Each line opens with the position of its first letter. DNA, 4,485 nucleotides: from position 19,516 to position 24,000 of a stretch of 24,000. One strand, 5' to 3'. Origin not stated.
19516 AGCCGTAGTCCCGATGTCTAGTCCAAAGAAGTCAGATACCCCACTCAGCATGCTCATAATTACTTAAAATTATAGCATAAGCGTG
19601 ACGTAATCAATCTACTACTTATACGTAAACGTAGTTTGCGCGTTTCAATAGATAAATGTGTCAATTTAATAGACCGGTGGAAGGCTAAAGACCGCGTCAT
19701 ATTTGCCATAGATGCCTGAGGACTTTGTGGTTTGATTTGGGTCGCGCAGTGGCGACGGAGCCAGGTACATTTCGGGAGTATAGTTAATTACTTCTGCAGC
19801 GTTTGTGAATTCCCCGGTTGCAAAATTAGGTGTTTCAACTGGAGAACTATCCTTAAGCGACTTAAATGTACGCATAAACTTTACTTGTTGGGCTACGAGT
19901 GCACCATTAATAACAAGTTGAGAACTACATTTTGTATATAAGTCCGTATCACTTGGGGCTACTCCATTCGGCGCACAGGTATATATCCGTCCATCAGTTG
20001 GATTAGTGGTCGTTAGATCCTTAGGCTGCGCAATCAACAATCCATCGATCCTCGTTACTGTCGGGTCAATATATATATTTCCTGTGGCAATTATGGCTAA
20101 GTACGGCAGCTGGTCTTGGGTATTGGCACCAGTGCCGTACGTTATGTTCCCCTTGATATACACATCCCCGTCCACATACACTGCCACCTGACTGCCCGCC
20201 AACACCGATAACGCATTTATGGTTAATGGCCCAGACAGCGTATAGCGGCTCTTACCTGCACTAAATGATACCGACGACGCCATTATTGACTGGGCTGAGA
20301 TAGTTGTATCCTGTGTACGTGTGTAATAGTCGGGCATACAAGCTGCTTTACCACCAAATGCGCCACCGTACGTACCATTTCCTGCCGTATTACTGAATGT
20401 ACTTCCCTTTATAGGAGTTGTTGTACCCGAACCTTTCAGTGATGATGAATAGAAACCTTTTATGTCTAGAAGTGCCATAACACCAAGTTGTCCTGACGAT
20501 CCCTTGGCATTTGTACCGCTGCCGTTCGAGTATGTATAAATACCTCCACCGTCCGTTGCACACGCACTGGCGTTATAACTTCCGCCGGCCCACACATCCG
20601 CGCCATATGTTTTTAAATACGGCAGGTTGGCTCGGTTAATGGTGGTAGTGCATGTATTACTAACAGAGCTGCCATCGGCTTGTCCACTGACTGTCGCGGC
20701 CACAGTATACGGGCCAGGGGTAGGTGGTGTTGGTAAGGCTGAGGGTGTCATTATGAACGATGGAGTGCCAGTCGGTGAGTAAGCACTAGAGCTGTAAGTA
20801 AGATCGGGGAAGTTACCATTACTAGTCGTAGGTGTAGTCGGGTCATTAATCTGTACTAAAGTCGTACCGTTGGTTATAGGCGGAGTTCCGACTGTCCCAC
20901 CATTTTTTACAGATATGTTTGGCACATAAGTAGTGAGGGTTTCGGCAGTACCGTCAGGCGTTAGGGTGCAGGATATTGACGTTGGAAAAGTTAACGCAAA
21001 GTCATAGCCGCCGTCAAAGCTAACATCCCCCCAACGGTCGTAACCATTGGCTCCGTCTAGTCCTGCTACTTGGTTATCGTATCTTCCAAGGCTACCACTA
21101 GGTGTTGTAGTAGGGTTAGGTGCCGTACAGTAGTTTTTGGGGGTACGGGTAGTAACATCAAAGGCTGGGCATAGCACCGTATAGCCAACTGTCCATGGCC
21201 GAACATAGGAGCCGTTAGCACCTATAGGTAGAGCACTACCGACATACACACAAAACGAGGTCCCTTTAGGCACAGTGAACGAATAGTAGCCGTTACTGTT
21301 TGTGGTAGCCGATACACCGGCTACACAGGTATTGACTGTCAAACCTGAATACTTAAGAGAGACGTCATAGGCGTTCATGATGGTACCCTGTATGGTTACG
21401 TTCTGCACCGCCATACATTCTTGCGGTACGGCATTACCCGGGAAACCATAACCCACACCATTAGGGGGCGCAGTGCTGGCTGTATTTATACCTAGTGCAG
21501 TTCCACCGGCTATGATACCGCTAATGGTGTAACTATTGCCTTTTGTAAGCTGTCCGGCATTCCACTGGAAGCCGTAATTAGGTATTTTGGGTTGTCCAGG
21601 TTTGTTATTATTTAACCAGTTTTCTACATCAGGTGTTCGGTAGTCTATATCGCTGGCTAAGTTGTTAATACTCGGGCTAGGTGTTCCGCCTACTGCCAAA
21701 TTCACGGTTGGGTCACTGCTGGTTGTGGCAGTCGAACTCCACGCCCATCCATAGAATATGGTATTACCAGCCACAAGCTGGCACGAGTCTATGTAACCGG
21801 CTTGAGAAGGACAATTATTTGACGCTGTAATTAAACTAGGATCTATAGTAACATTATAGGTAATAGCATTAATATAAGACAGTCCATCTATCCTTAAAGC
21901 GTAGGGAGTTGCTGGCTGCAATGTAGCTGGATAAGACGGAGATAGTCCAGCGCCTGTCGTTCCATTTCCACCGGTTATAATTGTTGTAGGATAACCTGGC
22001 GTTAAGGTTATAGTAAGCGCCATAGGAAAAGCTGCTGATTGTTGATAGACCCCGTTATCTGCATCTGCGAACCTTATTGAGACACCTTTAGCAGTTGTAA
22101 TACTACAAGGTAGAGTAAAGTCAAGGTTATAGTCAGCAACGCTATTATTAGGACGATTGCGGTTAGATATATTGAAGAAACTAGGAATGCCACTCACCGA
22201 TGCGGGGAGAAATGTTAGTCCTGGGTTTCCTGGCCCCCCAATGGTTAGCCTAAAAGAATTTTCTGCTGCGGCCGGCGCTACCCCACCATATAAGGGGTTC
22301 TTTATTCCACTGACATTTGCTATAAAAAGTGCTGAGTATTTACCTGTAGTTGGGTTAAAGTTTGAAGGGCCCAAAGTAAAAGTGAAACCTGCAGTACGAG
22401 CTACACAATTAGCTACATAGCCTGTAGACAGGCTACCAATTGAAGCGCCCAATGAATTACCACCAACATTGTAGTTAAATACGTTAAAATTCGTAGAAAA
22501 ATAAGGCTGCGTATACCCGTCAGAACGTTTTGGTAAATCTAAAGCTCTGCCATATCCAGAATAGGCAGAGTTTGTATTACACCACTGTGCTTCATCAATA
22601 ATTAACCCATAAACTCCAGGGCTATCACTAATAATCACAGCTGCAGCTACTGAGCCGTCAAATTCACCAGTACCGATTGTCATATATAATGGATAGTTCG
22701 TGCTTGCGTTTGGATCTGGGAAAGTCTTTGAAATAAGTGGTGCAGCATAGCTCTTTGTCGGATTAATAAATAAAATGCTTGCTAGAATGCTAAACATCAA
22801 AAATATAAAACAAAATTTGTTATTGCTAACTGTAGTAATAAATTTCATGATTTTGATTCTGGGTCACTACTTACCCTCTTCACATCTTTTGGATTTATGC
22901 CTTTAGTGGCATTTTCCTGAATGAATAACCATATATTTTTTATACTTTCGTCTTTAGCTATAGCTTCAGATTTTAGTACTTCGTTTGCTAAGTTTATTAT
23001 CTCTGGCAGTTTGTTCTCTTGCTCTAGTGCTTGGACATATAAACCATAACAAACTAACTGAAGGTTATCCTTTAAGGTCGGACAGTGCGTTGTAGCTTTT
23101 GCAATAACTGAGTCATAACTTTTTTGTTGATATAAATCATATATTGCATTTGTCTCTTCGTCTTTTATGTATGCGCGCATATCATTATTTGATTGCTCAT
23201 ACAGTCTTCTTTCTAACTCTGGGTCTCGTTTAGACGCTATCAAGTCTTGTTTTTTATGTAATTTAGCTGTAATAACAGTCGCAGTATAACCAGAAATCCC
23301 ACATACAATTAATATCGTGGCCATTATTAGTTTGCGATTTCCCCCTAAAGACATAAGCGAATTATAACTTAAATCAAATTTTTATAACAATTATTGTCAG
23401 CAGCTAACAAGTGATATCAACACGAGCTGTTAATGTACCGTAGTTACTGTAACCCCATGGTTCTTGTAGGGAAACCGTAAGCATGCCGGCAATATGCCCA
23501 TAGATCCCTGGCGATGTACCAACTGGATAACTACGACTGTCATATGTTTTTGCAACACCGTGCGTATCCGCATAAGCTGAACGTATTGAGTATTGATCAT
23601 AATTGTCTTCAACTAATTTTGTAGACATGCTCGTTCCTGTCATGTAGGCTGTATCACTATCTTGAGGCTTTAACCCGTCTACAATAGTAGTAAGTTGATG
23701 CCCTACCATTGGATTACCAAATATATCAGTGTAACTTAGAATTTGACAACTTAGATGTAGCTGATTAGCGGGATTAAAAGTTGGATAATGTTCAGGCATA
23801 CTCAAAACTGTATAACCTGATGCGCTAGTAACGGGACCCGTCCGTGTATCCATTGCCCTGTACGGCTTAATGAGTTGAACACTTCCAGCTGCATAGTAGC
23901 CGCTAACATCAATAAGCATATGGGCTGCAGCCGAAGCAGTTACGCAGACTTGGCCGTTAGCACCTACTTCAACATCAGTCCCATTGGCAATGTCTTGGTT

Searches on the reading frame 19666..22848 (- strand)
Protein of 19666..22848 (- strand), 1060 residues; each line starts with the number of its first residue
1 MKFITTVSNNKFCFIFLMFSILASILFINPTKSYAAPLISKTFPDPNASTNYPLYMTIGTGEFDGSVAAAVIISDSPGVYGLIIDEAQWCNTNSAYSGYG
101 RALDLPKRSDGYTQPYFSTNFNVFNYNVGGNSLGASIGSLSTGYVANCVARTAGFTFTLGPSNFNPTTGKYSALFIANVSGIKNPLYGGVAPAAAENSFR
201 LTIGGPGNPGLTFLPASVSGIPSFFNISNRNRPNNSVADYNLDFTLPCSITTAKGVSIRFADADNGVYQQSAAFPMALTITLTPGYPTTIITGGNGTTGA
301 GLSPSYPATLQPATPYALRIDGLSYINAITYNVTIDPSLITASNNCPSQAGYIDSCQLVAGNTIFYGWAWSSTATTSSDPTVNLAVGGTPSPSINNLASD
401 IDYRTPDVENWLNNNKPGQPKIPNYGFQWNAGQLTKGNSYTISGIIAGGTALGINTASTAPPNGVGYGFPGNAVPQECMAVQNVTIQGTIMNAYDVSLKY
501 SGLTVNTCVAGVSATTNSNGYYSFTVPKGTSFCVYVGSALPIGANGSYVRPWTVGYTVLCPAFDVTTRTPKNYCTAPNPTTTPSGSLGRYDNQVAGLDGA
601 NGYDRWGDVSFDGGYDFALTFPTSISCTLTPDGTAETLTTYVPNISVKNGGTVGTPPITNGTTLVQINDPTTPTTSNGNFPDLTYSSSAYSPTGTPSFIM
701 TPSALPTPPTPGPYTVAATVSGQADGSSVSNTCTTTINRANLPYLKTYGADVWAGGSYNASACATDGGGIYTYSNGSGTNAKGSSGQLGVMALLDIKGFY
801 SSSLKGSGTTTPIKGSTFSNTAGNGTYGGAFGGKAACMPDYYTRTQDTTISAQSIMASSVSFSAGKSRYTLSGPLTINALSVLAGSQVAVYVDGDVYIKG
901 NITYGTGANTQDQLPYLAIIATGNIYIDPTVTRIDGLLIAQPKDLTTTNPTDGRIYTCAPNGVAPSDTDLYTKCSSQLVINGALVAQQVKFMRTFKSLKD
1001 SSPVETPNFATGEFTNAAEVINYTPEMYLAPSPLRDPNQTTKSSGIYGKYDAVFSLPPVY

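Call 66: find_encoding_contigs(protein=window:19666-22848:-, flank=10000, max_places=2)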
Protein window:19666-22848:- (1060 aa): no gene with exactly this product is on record in the collection.

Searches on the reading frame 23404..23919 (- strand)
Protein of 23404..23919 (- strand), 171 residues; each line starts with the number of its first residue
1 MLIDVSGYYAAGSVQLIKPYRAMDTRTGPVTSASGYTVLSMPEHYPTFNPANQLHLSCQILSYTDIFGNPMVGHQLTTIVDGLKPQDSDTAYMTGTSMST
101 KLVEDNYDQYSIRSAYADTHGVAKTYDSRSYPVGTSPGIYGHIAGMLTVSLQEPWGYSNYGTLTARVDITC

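Call 44: find_encoding_contigs(protein=window:23404-23919:-, flank=10000, max_places=4)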
Protein window:23404-23919:- (171 aa): no gene with exactly this product is on record in the collection.
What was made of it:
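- Tried and rejected: The source contig could therefore not be extended (calls 44, 66).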
